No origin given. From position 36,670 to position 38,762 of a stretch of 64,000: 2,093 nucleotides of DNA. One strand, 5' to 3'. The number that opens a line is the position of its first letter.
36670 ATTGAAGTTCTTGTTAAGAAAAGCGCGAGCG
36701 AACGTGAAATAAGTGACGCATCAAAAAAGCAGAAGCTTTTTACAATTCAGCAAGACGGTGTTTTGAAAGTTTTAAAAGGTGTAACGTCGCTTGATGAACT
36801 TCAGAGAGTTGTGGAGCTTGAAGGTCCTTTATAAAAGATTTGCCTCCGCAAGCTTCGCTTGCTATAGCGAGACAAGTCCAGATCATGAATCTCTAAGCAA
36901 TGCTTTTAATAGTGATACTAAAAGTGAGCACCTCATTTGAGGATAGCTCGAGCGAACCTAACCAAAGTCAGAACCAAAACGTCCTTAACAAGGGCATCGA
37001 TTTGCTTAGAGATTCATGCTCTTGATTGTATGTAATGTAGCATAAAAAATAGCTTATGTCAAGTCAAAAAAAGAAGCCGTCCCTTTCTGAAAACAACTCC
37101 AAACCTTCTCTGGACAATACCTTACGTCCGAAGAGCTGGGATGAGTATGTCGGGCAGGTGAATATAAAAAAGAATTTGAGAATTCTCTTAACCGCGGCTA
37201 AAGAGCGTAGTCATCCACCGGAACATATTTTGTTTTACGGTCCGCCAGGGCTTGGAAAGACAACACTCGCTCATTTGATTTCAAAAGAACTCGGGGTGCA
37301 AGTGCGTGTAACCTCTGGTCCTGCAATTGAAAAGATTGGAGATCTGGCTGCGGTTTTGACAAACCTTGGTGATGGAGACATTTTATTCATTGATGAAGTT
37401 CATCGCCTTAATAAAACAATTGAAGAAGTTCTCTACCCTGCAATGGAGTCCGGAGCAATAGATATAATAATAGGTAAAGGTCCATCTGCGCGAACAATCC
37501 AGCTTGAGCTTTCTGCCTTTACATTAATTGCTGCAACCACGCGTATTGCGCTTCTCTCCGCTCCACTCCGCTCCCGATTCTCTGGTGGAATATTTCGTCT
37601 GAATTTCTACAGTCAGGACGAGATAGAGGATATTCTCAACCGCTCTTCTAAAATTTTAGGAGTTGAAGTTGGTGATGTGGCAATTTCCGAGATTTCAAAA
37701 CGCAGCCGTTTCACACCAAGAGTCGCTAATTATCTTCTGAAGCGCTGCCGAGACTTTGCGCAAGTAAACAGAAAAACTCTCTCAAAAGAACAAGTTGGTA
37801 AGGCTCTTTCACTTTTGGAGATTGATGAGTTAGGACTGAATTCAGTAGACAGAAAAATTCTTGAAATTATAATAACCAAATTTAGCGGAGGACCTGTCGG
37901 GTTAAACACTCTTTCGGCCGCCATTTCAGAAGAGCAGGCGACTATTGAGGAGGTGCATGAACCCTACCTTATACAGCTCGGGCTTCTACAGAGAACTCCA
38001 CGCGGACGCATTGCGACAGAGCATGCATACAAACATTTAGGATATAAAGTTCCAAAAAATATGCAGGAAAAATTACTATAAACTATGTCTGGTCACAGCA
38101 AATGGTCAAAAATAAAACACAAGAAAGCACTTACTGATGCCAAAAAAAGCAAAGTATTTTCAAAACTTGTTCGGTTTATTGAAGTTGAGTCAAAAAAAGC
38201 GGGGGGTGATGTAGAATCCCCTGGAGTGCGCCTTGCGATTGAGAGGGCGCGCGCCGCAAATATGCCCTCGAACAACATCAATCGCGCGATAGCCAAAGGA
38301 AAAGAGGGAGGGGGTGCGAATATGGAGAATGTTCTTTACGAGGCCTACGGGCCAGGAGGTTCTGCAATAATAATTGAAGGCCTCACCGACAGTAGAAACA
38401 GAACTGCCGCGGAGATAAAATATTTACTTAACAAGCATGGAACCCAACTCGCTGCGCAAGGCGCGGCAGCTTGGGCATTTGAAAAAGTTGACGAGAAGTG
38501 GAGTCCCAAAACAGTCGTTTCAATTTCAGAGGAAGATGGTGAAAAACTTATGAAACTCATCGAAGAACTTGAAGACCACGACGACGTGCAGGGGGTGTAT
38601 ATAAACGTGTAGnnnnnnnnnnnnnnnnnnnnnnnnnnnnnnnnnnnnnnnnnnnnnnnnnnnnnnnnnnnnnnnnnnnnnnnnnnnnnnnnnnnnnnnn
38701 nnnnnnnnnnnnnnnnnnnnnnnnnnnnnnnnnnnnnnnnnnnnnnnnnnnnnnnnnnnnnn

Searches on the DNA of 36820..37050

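Call 85: search_rna_families(source=window, start=36820, end=37050, threshold=evalue, max_evalue=10, show_alignments=2)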
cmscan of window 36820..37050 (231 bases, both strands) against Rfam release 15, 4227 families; matches with E-value up to 10: 2.
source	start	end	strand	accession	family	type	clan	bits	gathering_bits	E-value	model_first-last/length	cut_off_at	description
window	36912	36947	-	RF00665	mir-290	Gene; miRNA;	CL00096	13.1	51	6.5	1-70/70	no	mir-290 microRNA precursor family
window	36928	37024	+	RF02503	Atu_C9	Gene; sRNA;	-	10.4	40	0.79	87-192/192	no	Rhizobiales sRNA Atu_C9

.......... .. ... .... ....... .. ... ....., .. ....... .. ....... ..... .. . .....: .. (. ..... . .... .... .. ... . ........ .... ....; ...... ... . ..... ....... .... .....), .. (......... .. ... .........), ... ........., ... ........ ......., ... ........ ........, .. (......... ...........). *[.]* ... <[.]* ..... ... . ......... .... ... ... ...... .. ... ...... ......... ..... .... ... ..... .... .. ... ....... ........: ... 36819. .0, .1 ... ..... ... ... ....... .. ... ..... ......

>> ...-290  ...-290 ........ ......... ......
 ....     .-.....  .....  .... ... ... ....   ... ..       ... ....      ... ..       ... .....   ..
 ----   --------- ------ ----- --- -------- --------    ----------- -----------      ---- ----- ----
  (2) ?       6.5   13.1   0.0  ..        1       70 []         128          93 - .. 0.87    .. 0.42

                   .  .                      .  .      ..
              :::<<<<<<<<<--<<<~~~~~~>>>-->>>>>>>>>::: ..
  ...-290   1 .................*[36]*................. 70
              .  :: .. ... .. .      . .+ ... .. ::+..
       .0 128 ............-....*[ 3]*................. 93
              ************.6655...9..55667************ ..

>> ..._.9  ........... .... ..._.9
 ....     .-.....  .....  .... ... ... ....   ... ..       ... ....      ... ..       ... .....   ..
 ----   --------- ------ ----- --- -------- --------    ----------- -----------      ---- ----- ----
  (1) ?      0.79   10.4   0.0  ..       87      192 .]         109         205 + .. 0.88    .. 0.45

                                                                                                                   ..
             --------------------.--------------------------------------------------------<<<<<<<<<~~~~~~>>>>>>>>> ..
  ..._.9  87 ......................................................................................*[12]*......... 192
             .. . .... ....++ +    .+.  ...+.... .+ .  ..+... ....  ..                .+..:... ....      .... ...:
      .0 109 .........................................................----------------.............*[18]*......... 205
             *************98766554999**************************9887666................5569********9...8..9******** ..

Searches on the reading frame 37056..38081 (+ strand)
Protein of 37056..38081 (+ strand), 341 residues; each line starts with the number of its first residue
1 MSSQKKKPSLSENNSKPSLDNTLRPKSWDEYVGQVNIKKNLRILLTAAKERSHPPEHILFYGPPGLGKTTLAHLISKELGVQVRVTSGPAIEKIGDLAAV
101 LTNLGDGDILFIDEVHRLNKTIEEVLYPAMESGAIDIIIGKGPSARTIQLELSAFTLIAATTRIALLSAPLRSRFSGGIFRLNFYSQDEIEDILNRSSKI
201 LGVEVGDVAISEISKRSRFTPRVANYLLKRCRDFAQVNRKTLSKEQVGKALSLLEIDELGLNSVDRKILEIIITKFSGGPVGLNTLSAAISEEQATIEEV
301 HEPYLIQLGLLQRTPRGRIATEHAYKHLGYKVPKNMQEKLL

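Call 12: search_protein_families(library=pfam, proteins=[window:37056-38081:+], max_evalue=0.01)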
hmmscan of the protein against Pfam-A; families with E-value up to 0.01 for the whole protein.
window:37056-38081:+ (341 aa): 19 families
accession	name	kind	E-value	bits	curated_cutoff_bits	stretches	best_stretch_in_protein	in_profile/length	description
PF05496.18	RuvB_N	-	3e-70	235.5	27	1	23-176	1-154/159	Holliday junction DNA helicase RuvB P-loop domain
PF05491.19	RuvB_C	-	1e-25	89.9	24.7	1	258-328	1-71/72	RuvB C-terminal winged helix domain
PF17864.7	AAA_lid_4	-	7.8e-22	77.3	27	1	185-257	1-74/74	RuvB AAA lid domain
PF00004.35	AAA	-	3.6e-19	70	21.2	1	58-176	1-124/131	ATPase family associated with various cellular activities (AAA)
PF07728.20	AAA_5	-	5.7e-09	36.5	22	1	57-175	1-139/139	AAA domain (dynein-related subfamily)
PF06068.19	TIP49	-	3.9e-07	30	23.8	1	20-86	14-81/347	TIP49 P-loop domain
PF01078.27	Mg_chelatase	-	1.4e-05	25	20.3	0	56-76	23-43/207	Magnesium chelatase, subunit ChlI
PF00493.29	MCM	-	0.00017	21.2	23.3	0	28-137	23-152/224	MCM P-loop domain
PF00931.28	NB-ARC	-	0.00055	19.7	23.5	0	54-78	17-41/248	NB-ARC domain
PF00158.32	Sigma54_activat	-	0.00059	20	20.2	0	105-162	92-142/168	Sigma-54 interaction domain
PF13191.12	AAA_16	-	0.00078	20.4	32.6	1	43-91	11-61/167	AAA ATPase domain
PF13173.12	AAA_14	-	0.00081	19.8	27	1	58-139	5-95/129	AAA domain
PF03215.21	Rad17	-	0.00085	19.7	23.8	1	51-89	41-79/186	Rad17 P-loop domain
PF13401.12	AAA_22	-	0.001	19.8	27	0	56-80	6-30/130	AAA domain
PF02367.23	TsaE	-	0.0016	18.8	26.6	1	49-87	15-53/128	Threonylcarbamoyl adenosine biosynthesis protein TsaE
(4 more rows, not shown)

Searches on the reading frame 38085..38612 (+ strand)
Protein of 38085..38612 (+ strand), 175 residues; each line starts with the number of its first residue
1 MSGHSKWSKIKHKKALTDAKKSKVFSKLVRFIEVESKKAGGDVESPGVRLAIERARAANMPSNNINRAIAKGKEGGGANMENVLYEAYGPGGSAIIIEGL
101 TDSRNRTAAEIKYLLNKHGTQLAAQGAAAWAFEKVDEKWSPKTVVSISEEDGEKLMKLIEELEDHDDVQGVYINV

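Call 12: search_protein_families(library=pfam, proteins=[window:38085-38612:+], max_evalue=0.01)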
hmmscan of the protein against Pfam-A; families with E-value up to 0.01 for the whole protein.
window:38085-38612:+ (175 aa): 2 families
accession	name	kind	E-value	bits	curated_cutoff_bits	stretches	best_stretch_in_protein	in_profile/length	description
PF01709.26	Transcrip_reg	-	6.9e-29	101.1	27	2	80-134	1-55/160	TACO1/YebC second and third domain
PF20772.2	TACO1_YebC_N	-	4e-22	78.9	36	1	5-74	1-72/73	TACO1/YebC protein N-terminal domain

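Call 41: list_cluster_members(proteins=[P0001, window:38085-38612:+, window:37056-38081:+, window:39658-40878:-])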
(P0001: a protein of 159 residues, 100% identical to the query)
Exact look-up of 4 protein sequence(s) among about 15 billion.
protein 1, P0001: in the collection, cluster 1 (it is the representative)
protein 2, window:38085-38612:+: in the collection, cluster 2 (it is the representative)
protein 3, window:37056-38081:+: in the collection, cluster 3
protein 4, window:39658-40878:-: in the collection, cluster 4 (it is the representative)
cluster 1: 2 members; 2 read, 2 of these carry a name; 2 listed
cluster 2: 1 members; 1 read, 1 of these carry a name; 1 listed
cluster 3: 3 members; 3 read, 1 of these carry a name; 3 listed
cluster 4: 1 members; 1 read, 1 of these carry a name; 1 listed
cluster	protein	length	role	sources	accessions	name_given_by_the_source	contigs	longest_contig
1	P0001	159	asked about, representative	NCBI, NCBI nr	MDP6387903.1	MAG: crossover junction endodeoxyribonuclease RuvC [Candidatus Pacebacteria bacterium] | crossover junction endodeoxyribonuclease RuvC [Candidatus Paceibacterota bacterium]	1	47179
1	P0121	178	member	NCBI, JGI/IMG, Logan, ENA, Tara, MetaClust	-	crossover junction endodeoxyribonuclease RuvC | strand:+ start:19437 stop:19973 length:537 start_codon:yes stop_codon:yes ... | TARA_039_MES_0.22-1.6_scaffold157023_2_gene215078 COG0817 K01159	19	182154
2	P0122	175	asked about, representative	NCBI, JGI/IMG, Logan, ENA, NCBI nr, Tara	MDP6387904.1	MAG: YebC/PmpR family DNA-binding transcriptional regulator [Candidatus Pacebacteria ... | YebC/PmpR family DNA-binding regulatory protein | YebC/PmpR family DNA-binding transcriptional regulator [Candidatus Paceibacterota ...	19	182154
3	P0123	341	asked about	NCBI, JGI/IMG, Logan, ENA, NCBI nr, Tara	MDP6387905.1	MAG: Holliday junction branch migration DNA helicase RuvB [Candidatus Pacebacteria ... | Holliday junction DNA helicase RuvB | Holliday junction branch migration DNA helicase RuvB [Candidatus Paceibacterota bacterium]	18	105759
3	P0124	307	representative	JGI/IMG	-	-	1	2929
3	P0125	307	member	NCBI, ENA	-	-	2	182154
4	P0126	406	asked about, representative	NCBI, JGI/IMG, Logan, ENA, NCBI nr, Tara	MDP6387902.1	MAG: tyrosine--tRNA ligase [Candidatus Pacebacteria bacterium] | tyrosyl-tRNA synthetase | tyrosine--tRNA ligase [Candidatus Paceibacterota bacterium]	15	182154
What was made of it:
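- Tried and rejected: The flanking genes have no variants at 90% identity or more (call 41).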
